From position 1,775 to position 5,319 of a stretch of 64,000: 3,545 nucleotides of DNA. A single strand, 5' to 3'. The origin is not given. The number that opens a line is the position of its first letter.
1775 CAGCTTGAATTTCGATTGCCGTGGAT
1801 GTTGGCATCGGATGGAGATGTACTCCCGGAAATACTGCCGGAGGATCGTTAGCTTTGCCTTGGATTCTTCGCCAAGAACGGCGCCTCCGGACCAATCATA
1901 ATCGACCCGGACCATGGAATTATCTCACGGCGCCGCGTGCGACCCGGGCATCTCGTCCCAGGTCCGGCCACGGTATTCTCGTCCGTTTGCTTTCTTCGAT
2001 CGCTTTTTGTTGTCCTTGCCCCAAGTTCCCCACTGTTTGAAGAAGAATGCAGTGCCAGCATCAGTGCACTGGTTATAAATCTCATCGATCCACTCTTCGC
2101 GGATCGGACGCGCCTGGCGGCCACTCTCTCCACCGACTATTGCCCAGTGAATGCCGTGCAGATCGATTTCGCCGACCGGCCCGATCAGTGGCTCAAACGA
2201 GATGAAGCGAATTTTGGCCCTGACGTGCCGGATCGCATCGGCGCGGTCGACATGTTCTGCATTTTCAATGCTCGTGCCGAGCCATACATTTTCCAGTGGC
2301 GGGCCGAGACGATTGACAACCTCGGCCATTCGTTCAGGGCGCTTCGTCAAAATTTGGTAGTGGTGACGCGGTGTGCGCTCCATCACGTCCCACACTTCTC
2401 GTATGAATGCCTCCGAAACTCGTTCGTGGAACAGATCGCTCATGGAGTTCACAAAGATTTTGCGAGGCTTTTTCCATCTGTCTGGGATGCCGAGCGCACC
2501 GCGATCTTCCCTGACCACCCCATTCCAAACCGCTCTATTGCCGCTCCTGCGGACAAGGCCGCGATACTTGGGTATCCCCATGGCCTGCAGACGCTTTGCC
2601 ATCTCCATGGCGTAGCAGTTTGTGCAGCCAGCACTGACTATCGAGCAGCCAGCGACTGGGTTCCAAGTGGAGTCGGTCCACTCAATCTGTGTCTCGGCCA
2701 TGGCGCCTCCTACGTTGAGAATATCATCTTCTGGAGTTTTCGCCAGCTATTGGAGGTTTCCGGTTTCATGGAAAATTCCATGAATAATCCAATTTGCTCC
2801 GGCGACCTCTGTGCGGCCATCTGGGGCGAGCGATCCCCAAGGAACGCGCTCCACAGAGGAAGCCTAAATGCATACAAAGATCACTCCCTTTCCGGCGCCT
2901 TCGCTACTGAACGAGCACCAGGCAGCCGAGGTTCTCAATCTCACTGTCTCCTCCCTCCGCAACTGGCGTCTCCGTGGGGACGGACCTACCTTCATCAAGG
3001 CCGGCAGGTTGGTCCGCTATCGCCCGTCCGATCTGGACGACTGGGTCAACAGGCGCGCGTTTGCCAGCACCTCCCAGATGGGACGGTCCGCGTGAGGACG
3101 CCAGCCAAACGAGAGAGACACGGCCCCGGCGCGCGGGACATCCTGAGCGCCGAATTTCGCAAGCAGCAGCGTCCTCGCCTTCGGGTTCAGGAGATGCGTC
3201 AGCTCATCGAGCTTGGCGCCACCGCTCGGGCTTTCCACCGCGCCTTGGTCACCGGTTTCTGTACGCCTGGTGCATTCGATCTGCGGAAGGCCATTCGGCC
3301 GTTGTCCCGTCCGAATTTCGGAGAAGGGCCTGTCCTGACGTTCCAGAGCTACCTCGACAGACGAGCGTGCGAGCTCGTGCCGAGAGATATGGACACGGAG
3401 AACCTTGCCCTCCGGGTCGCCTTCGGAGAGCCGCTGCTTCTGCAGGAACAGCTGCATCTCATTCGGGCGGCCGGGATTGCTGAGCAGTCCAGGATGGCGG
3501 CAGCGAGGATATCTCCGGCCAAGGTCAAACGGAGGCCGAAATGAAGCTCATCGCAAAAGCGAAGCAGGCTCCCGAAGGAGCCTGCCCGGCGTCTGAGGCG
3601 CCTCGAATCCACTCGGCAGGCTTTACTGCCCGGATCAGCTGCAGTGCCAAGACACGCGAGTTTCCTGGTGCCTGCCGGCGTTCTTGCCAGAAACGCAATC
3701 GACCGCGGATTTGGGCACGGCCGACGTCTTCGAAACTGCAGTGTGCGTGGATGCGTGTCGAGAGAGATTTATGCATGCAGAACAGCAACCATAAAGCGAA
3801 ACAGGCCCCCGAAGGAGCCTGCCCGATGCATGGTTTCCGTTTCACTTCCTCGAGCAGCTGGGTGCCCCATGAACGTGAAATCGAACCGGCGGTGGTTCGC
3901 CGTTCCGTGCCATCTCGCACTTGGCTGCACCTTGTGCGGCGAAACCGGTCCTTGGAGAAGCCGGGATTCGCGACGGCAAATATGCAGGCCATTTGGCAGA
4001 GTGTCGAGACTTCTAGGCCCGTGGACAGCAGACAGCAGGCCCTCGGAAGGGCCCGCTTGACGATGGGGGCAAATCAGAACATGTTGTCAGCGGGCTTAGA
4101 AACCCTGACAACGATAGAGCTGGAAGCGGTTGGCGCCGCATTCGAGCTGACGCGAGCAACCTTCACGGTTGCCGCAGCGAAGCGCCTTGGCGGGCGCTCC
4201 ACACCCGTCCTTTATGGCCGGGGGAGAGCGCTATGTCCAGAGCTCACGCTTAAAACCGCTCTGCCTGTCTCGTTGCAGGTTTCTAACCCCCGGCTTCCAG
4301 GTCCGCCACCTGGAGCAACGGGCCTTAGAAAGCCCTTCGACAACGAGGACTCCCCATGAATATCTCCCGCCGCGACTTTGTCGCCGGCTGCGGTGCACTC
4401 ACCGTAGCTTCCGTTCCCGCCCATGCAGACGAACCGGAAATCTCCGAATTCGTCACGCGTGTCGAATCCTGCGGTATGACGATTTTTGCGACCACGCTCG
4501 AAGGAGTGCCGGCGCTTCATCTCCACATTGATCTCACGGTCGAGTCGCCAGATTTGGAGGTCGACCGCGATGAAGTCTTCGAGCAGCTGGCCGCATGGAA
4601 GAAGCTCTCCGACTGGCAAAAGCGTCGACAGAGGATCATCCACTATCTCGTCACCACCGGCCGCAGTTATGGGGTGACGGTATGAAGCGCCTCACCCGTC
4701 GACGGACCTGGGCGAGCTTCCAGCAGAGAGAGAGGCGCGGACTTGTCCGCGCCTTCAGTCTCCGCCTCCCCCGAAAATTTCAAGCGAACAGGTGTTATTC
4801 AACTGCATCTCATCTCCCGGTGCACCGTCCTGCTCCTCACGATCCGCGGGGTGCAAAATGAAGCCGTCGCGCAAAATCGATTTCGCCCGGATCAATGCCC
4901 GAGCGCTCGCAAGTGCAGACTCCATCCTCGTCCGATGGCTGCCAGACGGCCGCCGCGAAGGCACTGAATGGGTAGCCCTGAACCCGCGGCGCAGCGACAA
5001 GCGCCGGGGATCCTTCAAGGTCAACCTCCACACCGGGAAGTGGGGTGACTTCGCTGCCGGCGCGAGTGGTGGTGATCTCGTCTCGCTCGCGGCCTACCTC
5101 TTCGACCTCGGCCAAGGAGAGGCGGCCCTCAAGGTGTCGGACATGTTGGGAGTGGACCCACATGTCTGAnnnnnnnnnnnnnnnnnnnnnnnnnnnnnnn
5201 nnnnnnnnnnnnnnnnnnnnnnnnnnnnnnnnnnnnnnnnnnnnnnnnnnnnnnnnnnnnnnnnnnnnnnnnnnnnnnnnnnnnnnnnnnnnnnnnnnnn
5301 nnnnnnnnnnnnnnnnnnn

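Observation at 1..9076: Alphaproteobacterial phage-satellite-like island at tRNA-His with a full regulatory, replication, packaging-hijack and cargo layout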

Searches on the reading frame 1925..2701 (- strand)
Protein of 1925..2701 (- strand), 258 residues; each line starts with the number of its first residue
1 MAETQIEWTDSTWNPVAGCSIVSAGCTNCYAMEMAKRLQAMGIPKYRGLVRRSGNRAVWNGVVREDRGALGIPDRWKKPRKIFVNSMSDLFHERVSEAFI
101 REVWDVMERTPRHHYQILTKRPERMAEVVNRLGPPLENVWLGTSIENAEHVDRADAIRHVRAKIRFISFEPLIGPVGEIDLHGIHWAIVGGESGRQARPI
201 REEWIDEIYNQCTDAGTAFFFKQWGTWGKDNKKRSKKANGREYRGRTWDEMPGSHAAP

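Call 4: search_protein_families(library=pfam, proteins=[window:1925-2701:-], max_evalue=0.01)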
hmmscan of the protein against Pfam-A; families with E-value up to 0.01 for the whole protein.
window:1925-2701:- (258 aa): 1 family
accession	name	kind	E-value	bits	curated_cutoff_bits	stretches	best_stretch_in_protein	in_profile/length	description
PF07505.17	DUF5131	-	7.8e-102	340.3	28.9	1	3-252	1-243/243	Protein of unknown function (DUF5131)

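Call 5: search_protein_families(library=ncbifam, proteins=[window:1925-2701:-], max_evalue=0.01)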
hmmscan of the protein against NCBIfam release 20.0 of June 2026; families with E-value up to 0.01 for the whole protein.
window:1925-2701:- (258 aa): 1 family
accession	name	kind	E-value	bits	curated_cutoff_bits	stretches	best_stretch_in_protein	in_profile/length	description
TIGR04471.1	rSAM_mob_pairA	equivalog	4.9e-25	88.3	355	1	77-223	54-196/220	radical SAM mobile pair protein A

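Call 6: search_protein_families(library=phrogs, proteins=[window:1925-2701:-], max_evalue=0.01)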
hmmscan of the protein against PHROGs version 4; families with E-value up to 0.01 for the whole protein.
window:1925-2701:- (258 aa): 1 family
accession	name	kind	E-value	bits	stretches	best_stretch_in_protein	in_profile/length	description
phrog_2045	-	unknown function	7.7e-95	318.7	1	1-254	2-286/299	-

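Call 7: search_protein_families(library=padloc, proteins=[window:1925-2701:-], max_evalue=0.01)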
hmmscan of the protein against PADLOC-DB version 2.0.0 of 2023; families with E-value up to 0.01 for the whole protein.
window:1925-2701:- (258 aa): 2 families
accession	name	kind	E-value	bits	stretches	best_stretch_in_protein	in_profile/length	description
PDLC04639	PDC-M41B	-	1.8e-101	336.6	1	1-254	1-235/241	-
PDLC04569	PDC-M30B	-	5.7e-96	318.7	1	1-254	1-235/241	-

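Call 14: find_encoding_contigs(protein=window:1925-2701:-, flank=10000, max_places=10)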
Protein window:1925-2701:- (258 aa): no gene with exactly this product is on record in the collection.

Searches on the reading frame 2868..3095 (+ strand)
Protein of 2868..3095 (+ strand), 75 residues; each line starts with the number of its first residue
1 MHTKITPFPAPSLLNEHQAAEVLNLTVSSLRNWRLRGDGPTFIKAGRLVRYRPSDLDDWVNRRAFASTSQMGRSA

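Call 4: search_protein_families(library=pfam, proteins=[window:2868-3095:+], max_evalue=0.01)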
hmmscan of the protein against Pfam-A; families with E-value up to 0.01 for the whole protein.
window:2868-3095:+ (75 aa): 1 family
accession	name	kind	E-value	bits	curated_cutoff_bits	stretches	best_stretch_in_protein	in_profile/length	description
PF12728.13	HTH_17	-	9.6e-10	39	27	1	18-63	6-50/51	Helix-turn-helix domain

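Call 5: search_protein_families(library=ncbifam, proteins=[window:2868-3095:+], max_evalue=0.01)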
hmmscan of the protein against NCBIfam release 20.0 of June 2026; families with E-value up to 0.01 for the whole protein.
window:2868-3095:+ (75 aa): 1 family
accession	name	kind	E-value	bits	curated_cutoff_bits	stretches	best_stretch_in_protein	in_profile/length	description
TIGR01764.1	excise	domain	0.0089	16.4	28.8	0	18-61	6-48/49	excisionase family DNA-binding protein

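Call 6: search_protein_families(library=phrogs, proteins=[window:2868-3095:+], max_evalue=0.01)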
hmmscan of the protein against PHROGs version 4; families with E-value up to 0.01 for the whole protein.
window:2868-3095:+ (75 aa): 5 families
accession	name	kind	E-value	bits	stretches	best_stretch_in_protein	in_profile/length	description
phrog_66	-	integration and excision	1.5e-08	35.7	1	7-66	87-146/412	excisionase and transcriptional regulator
phrog_597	-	DNA, RNA and nucleotide metabolism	4.3e-05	24.6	1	4-63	103-164/200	DNA binding protein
phrog_2528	-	unknown function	0.00029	21.8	1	20-71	35-87/90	-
phrog_668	-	DNA, RNA and nucleotide metabolism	0.0038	17.9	1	11-62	61-112/181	HTH DNA binding protein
phrog_4745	-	DNA, RNA and nucleotide metabolism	0.0081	17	0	11-68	29-92/107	DNA binding protein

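Call 7: search_protein_families(library=padloc, proteins=[window:2868-3095:+], max_evalue=0.01)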
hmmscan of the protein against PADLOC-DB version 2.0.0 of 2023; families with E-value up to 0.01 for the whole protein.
window:2868-3095:+ (75 aa): 0 families

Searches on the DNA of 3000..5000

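Call 22: search_rna_families(source=window, start=3000, end=5000, threshold=evalue, max_evalue=5, show_alignments=3)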
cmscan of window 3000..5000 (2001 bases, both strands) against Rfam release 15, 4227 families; matches with E-value up to 5: 4.
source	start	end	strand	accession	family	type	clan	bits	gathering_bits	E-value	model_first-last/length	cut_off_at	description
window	4216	4303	+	RF02221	sRNA-Xcc1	Gene; sRNA;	-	31.8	53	0.0042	1-87/87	no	sRNA-Xcc1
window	4210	4301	+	RF01695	C4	Gene; antisense;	CL00128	20.4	45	0.86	1-87/87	no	C4 antisense RNA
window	3389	3453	-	RF01724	SAM-Chlorobi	Cis-reg;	-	18.9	35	1.5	1-87/87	no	SAM-Chlorobi RNA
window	3489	3632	-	RF01969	RMST_8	Gene; lncRNA;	-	17.4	80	3.4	1-143/143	no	Rhabdomyosarcoma 2 associated transcript conserved region 8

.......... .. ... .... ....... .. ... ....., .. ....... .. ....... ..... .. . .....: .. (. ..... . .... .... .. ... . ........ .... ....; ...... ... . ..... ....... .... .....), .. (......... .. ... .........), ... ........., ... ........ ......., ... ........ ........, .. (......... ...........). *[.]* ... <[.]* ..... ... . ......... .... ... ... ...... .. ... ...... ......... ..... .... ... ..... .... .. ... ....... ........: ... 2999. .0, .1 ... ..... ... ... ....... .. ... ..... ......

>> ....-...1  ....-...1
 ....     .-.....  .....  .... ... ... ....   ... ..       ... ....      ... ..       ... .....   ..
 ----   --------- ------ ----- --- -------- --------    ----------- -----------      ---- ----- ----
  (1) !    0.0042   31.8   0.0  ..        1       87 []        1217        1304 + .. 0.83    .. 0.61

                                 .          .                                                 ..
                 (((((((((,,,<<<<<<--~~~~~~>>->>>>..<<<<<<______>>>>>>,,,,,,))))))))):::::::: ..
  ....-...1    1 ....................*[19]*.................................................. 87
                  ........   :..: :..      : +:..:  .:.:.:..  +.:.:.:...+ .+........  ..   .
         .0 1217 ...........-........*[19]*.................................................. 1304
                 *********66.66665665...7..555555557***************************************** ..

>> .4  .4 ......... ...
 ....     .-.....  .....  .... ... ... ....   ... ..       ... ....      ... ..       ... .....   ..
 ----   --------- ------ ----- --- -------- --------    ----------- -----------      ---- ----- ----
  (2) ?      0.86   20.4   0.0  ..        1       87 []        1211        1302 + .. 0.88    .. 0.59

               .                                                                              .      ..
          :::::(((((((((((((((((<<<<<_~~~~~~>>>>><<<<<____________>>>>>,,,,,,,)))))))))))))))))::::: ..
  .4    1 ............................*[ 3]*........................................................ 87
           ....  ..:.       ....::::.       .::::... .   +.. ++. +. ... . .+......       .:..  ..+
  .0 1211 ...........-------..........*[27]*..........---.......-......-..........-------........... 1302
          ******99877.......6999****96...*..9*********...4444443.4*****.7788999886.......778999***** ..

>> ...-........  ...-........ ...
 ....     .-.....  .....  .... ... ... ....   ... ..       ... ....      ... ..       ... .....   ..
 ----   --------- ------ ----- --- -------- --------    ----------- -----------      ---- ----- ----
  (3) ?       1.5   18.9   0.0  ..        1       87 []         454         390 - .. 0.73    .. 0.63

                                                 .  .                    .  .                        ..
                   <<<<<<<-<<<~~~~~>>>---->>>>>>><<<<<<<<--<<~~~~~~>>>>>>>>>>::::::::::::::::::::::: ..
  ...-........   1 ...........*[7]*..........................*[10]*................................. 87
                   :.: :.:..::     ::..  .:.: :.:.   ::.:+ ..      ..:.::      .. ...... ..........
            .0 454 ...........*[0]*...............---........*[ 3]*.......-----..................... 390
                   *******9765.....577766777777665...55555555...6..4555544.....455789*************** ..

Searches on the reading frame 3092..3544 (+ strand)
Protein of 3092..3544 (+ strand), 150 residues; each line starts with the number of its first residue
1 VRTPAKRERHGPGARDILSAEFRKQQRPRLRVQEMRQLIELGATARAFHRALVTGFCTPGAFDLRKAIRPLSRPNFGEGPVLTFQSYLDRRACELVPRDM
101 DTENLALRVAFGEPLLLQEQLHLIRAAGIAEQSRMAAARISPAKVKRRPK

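Call 29: search_protein_families(library=pfam, proteins=[window:3092-3544:+], max_evalue=0.1)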
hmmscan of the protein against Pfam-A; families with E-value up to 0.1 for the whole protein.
window:3092-3544:+ (150 aa): 1 family
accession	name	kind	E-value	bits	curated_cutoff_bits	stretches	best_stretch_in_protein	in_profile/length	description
PF07078.16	FYTT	-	0.044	13.6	21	1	50-105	91-146/310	Forty-two-three protein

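Call 30: search_protein_families(library=ncbifam, proteins=[window:3092-3544:+], max_evalue=0.1)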
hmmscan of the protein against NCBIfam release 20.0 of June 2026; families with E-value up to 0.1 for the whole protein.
window:3092-3544:+ (150 aa): 0 families

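Call 92: search_protein_families(library=phrogs, proteins=[window:3092-3544:+], max_evalue=0.01)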
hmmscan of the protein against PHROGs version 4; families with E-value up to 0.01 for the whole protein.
window:3092-3544:+ (150 aa): 0 families

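Call 110: find_homologous_proteins(query=window:3092-3541:+, max_evalue=0.001)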
Query window:3092-3541:+: 1232 candidates shared short words with the query, none scored E <= 0.001.

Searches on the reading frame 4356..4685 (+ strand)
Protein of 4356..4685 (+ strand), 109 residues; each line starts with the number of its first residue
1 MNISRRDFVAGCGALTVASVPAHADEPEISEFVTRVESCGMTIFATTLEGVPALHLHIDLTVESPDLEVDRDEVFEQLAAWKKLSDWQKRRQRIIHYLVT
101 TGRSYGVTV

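Call 4: search_protein_families(library=pfam, proteins=[window:4356-4685:+], max_evalue=0.01)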
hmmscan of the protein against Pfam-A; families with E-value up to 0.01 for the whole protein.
window:4356-4685:+ (109 aa): 0 families

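Call 5: search_protein_families(library=ncbifam, proteins=[window:4356-4685:+], max_evalue=0.01)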
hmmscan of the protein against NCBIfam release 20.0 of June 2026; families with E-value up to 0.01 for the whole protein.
window:4356-4685:+ (109 aa): 1 family
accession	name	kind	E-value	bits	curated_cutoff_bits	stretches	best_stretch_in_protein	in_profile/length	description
TIGR01409.1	TAT_signal_seq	domain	0.0011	19.2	16.7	1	3-21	1-19/29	twin-arginine translocation signal domain-containing protein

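Call 6: search_protein_families(library=phrogs, proteins=[window:4356-4685:+], max_evalue=0.01)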
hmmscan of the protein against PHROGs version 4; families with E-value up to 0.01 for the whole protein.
window:4356-4685:+ (109 aa): 0 families

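Call 7: search_protein_families(library=padloc, proteins=[window:4356-4685:+], max_evalue=0.01)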
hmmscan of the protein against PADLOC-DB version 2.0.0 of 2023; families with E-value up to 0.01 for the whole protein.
window:4356-4685:+ (109 aa): 0 families

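Call 92: search_protein_families(library=phrogs, proteins=[window:4356-4685:+], max_evalue=0.01)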
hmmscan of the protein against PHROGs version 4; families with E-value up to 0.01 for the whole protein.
window:4356-4685:+ (109 aa): 0 families

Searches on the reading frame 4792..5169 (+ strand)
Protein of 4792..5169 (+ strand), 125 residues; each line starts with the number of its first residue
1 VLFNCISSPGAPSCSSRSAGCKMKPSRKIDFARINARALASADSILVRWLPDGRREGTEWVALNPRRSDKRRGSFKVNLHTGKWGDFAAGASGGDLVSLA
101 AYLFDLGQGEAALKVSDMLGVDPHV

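Call 4: search_protein_families(library=pfam, proteins=[window:4792-5169:+], max_evalue=0.01)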
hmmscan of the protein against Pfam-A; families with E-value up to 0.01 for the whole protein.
window:4792-5169:+ (125 aa): 0 families

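Call 5: search_protein_families(library=ncbifam, proteins=[window:4792-5169:+], max_evalue=0.01)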
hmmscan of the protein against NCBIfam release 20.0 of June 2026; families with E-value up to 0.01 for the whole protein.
window:4792-5169:+ (125 aa): 1 family
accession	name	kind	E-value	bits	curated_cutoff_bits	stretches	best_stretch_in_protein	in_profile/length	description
NF005477.0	PRK07078.1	subfamily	1.1e-05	23.8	1014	1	27-118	15-110/759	hypothetical protein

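Call 6: search_protein_families(library=phrogs, proteins=[window:4792-5169:+], max_evalue=0.01)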
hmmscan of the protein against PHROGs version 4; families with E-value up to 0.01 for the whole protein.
window:4792-5169:+ (125 aa): 0 families

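Call 7: search_protein_families(library=padloc, proteins=[window:4792-5169:+], max_evalue=0.01)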
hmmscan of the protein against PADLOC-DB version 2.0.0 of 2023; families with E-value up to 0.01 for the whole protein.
window:4792-5169:+ (125 aa): 0 families

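Call 29: search_protein_families(library=pfam, proteins=[window:4858-5169:+], max_evalue=0.1)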
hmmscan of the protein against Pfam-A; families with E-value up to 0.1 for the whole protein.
window:4858-5169:+ (103 aa): 0 families
